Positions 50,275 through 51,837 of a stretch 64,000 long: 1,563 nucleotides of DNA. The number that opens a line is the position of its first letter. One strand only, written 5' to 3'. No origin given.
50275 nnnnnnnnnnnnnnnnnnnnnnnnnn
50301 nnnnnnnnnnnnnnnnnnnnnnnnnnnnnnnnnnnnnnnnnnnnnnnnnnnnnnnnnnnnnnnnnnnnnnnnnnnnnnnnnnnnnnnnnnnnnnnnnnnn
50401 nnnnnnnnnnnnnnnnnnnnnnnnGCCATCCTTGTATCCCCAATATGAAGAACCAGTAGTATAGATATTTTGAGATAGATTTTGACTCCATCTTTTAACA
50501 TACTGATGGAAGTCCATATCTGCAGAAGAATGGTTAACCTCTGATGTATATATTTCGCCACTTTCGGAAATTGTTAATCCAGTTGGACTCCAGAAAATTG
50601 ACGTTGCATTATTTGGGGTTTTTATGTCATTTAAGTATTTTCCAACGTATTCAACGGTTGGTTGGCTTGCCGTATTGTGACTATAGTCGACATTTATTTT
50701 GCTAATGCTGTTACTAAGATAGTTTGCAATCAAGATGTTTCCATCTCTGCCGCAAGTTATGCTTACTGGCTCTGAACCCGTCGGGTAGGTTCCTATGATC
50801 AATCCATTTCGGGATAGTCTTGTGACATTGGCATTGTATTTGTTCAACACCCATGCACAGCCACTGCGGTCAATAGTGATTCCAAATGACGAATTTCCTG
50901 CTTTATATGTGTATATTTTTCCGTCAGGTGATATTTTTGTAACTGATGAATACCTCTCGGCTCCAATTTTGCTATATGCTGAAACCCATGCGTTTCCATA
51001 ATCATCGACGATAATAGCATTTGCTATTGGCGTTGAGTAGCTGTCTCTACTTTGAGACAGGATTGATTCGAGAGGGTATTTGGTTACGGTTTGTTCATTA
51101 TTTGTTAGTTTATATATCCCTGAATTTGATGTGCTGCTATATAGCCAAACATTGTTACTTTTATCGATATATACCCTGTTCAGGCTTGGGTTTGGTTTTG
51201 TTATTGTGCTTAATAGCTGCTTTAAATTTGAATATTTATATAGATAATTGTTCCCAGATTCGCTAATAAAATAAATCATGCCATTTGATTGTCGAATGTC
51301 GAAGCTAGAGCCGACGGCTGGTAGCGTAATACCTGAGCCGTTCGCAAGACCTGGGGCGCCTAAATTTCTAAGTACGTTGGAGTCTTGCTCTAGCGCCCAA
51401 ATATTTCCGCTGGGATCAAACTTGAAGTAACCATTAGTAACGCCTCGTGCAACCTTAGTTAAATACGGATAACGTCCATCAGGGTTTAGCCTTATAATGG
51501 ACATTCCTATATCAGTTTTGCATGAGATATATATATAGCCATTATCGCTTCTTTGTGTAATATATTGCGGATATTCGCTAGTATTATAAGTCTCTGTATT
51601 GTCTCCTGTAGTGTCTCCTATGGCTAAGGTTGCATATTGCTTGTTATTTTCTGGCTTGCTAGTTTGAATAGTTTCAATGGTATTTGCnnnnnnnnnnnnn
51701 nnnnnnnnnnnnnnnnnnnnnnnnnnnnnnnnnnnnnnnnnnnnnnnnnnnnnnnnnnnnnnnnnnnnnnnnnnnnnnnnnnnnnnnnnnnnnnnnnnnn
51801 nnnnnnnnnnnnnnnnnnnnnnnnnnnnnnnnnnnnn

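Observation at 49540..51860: Abrupt ~2.3 kb low-GC island encoding a single NHL/double-propeller lipoprotein, next to an IS3 element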

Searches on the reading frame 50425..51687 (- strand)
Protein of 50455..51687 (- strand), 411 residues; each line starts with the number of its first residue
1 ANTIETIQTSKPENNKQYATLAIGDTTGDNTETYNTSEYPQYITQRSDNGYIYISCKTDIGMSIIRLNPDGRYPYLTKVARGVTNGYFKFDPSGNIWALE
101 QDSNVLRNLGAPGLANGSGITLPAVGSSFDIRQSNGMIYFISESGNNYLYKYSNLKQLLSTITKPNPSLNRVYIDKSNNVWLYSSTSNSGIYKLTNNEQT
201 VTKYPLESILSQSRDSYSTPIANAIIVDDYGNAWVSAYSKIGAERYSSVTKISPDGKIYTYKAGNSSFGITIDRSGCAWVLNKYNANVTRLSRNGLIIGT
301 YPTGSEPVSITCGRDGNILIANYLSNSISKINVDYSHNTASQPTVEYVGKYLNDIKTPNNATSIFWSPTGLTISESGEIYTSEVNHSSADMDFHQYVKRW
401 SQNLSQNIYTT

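Call 23: find_homologous_proteins(query=window:50455-51687:-, max_evalue=0.001)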
Query seq(411 aa) (411 aa): 7 proteins with E <= 0.001 among 2733 candidates.
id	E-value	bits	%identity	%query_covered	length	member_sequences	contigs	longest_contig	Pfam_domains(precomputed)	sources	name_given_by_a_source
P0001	2.1e-269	911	100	100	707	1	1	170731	PF05787.20,PF07494.18,PF24684.2,PF01436.28,PF25021.2,PF06739.18,PF08450.19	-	-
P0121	4.7e-17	80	29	47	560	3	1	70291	PF07494.18,PF24684.2,PF01436.28,PF06739.18,PF08450.19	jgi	-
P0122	8.4e-8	50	31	38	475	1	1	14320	PF07494.18,PF08450.19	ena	-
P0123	3.8e-6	44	27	45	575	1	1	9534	PF07494.18,PF24684.2,PF01436.28,PF08450.19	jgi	jgi:hypothetical protein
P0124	1.1e-5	43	28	58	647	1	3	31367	PF07494.18,PF24684.2,PF01436.28,PF08450.19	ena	-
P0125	1.1e-4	40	25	51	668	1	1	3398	PF07494.18,PF24684.2,PF01436.28,PF08450.19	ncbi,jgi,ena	jgi:hypothetical protein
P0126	6.8e-4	37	31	40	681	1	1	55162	PF07494.18,PF24684.2,PF01436.28,PF08450.19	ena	-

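Call 27: find_encoding_contigs(protein=P0121, flank=6000, max_places=3)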
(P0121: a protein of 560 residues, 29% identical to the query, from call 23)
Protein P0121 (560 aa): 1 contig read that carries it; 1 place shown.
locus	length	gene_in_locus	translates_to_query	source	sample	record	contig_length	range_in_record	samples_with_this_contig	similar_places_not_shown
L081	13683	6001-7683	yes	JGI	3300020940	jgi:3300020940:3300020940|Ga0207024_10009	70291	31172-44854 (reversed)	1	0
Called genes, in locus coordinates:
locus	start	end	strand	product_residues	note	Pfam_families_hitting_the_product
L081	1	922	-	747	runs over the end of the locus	PF01368:DHH, PF02272:DHHA1 (weak), PF01743:PolyA_pol, PF12627:PolyA_pol_RNAbd (weak), PF13735:tRNA_NucTran2_2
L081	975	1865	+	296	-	PF01073:3Beta_HSD, PF01370:Epimerase, PF02254:TrkA_N (weak), PF04321:RmlD_sub_bind, PF05368:NmrA, PF13460:NAD_binding_10, PF16363:GDP_Man_Dehyd (weak)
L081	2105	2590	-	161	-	-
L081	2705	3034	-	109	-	-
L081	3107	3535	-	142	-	-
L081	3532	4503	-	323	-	-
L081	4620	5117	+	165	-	-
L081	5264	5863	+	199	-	-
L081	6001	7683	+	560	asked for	PF06739:SBBP (faint), PF07494:Reg_prop (faint), PF08450:SGL (faint), PF01436:NHL (faint), PF24684:Vgb_lyase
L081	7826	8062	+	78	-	PF04255:DUF433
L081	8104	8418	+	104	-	PF18480:DUF5615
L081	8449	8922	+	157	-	-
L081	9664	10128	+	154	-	-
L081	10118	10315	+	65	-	-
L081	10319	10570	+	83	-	-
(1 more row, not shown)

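Call 41: search_protein_representatives(protein=window:50455-51687:-)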
Query: 411 residues. Proteins with E-value up to 0.001 (for the whole library): 2221; up to 1e-10: 388; up to 1e-30: 27. The best 150 are listed.
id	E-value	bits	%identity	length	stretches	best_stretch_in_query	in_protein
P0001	6.6e-270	911.1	82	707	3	1-411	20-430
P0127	9.8e-65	235.5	43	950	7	219-332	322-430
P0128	2.5e-62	227.6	40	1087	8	250-332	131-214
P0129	3.8e-52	194.1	43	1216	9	257-333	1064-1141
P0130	6.6e-46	173.5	34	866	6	247-332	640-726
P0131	6.6e-45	170.3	30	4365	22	264-336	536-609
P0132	2.8e-44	168.2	42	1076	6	224-333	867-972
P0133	1.2e-43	166.1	38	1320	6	225-332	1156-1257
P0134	1.3e-43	166.0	35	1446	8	226-332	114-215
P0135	2.5e-42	161.7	38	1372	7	225-331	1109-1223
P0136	9.8e-37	143.3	36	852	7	231-321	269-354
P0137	1.5e-36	142.7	36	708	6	225-331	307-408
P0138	2.4e-36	142.1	42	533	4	257-333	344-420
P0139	2.6e-36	142.0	41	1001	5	247-369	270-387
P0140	3.5e-36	141.5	34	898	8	260-332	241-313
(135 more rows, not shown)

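Call 85: predict_structure(alignment_id=A2)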
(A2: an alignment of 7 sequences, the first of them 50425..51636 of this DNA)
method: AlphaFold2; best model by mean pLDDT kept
length: 404 residues; sequences in the alignment: 7
mean_pLDDT: 56.8   pTM: 0.63
mean pLDDT of the five models: 56.8, 56.2, 53.9, 53.0, 48.7
residues with pLDDT >= 90: 12; 70-90: 123; 50-70: 112; < 50: 157
segments of 3 or more residues with pLDDT < 50: 1-68, 95-101, 127-129, 138-148, 194-200, 320-324, 333-348, 368-404
pLDDT, mean of each block of 10 residues (from residue 1): 23 27 24 22 29 31 43 63 61 51 53 58 56 53 47 71 72 71 64 48 77 86 74 87 81 86 89 89 86 79 78 73 55 39 39 63 54 28 28 22 26
secondary structure, 60 per line:
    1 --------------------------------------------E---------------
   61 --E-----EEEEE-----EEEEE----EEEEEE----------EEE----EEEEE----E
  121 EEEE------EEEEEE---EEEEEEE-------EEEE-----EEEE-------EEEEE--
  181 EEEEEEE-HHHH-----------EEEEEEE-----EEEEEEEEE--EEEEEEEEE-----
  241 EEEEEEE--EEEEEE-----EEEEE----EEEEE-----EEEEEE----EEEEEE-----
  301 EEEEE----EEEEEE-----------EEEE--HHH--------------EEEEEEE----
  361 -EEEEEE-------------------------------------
elements in order: E69-73 E79-83 E88-93 E104-106 E111-115 E120-124 E131-136 E140-146 E154-157 E163-166 E174-178 E181-187 H189-192 E204-210 E216-224 E227-235 E241-247 E250-255 E261-265 E270-274 E280-285 E290-295 E301-305 E310-315 E327-330 E350-356 E362-367

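Call 87: fold_search(model_id=the predicted structure, library=pdb)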
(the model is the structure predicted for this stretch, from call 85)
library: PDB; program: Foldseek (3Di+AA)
matches with E <= 10: 1067; with E <= 0.001: 510
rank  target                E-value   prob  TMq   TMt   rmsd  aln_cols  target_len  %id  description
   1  2qc5                  5.5e-11  1.00  0.55  0.72   5.4       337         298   18  Streptogramin B lyase structure (released 2008-10-14)
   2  6tjg                  4.9e-10  1.00  0.43  0.52   7.9       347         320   16  Crystal structure of the computationally designed Cake8 protein (released 2020-05-06)
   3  6tji_A                1.5e-09  1.00  0.42  0.46   7.2       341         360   16  Crystal structure of the computationally designed Cake10 protein (released 2020-05-06)
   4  7qrv_A                2.2e-09  1.00  0.43  0.59   8.3       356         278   13  Crystal structure of NHL domain of TRIM2 (full C-terminal) (released 2022-05-04)
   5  2z2o_C                2.9e-09  1.00  0.53  0.69   6.0       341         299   16  Crystal Structure of apo virginiamycin B lyase from Staphylococcus aureus (released 2007-06-19)
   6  2z2o_A                3.4e-09  1.00  0.41  0.53   8.5       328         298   17  Crystal Structure of apo virginiamycin B lyase from Staphylococcus aureus (released 2007-06-19)
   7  2z2n                  4.0e-09  1.00  0.42  0.55   8.5       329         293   18  Crystal Structure of selenomethionine substituted virginiamycin B lyase from Staphylococcus aureus (released 2007-06-19)
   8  6f0t_A                4.9e-09  1.00  0.41  0.61   5.9       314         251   16  Crystal structure of Pizza6-SFW (released 2018-03-21)
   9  8prj                  5.1e-09  1.00  0.50  0.61   6.3       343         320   17  The structure of v31Bagel8 (released 2024-07-24)
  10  2z2p_A                5.7e-09  1.00  0.43  0.57   8.2       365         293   17  Crystal Structure of catalytically inactive H270A virginiamycin B lyase from Staphylococcus aureus with Quinupristin (released 2007-06-19)
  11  6tjh_A                5.7e-09  1.00  0.42  0.46   7.3       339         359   15  Crystal structure of the computationally designed Cake9 protein (released 2020-05-06)
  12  2z2o_D                6.0e-09  1.00  0.52  0.69   5.5       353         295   16  Crystal Structure of apo virginiamycin B lyase from Staphylococcus aureus (released 2007-06-19)
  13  7b2r_B                1.4e-08  1.00  0.44  0.61   7.7       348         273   13  Crystal structure of NHL domain of TRIM2 (released 2021-01-13)
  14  7b2r_A                1.7e-08  1.00  0.44  0.60   8.0       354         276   12  Crystal structure of NHL domain of TRIM2 (released 2021-01-13)
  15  7zcj                  1.8e-08  1.00  0.40  0.60   6.5       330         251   16  Crystal structure of Pizza6-TNH-TSH with Silicotungstic Acid (STA) polyoxometalate (released 2023-04-19)
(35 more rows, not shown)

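Call 88: search_solved_structures(query=window:50425-51636:-, max_evalue=10, show_alignments=2)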
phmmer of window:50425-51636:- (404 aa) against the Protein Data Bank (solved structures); distinct sequences matched with E-value up to 10: 9.
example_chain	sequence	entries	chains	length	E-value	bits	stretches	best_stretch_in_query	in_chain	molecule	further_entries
2z2p_A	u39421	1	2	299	1.3e-06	31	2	208-315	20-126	Virginiamycin B lyase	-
2qc5_A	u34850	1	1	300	3.2e-06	29.7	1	214-316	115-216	Streptogramin B lactonase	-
6i38_A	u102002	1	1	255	3.7e-06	29.5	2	157-275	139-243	nv2Pizza6-AYW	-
6f0q_A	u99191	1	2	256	3.8e-06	29.4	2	121-275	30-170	Pizza6-AYW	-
6i3b_A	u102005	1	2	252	4.1e-06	29.3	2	154-274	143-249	cPizza6-AYW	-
6i37_A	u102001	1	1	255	4.5e-06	29.2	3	119-274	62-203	nv1Pizza6-AYW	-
6i39_A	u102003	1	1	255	7.3e-06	28.5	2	77-275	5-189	v31Pizza6-AYW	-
2z2n_A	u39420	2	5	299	8.1e-06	28.3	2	232-316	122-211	virginiamycin B lyase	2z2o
6i3a_A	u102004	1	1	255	3.7e-05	26.2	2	155-275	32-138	v22Pizza6-AYW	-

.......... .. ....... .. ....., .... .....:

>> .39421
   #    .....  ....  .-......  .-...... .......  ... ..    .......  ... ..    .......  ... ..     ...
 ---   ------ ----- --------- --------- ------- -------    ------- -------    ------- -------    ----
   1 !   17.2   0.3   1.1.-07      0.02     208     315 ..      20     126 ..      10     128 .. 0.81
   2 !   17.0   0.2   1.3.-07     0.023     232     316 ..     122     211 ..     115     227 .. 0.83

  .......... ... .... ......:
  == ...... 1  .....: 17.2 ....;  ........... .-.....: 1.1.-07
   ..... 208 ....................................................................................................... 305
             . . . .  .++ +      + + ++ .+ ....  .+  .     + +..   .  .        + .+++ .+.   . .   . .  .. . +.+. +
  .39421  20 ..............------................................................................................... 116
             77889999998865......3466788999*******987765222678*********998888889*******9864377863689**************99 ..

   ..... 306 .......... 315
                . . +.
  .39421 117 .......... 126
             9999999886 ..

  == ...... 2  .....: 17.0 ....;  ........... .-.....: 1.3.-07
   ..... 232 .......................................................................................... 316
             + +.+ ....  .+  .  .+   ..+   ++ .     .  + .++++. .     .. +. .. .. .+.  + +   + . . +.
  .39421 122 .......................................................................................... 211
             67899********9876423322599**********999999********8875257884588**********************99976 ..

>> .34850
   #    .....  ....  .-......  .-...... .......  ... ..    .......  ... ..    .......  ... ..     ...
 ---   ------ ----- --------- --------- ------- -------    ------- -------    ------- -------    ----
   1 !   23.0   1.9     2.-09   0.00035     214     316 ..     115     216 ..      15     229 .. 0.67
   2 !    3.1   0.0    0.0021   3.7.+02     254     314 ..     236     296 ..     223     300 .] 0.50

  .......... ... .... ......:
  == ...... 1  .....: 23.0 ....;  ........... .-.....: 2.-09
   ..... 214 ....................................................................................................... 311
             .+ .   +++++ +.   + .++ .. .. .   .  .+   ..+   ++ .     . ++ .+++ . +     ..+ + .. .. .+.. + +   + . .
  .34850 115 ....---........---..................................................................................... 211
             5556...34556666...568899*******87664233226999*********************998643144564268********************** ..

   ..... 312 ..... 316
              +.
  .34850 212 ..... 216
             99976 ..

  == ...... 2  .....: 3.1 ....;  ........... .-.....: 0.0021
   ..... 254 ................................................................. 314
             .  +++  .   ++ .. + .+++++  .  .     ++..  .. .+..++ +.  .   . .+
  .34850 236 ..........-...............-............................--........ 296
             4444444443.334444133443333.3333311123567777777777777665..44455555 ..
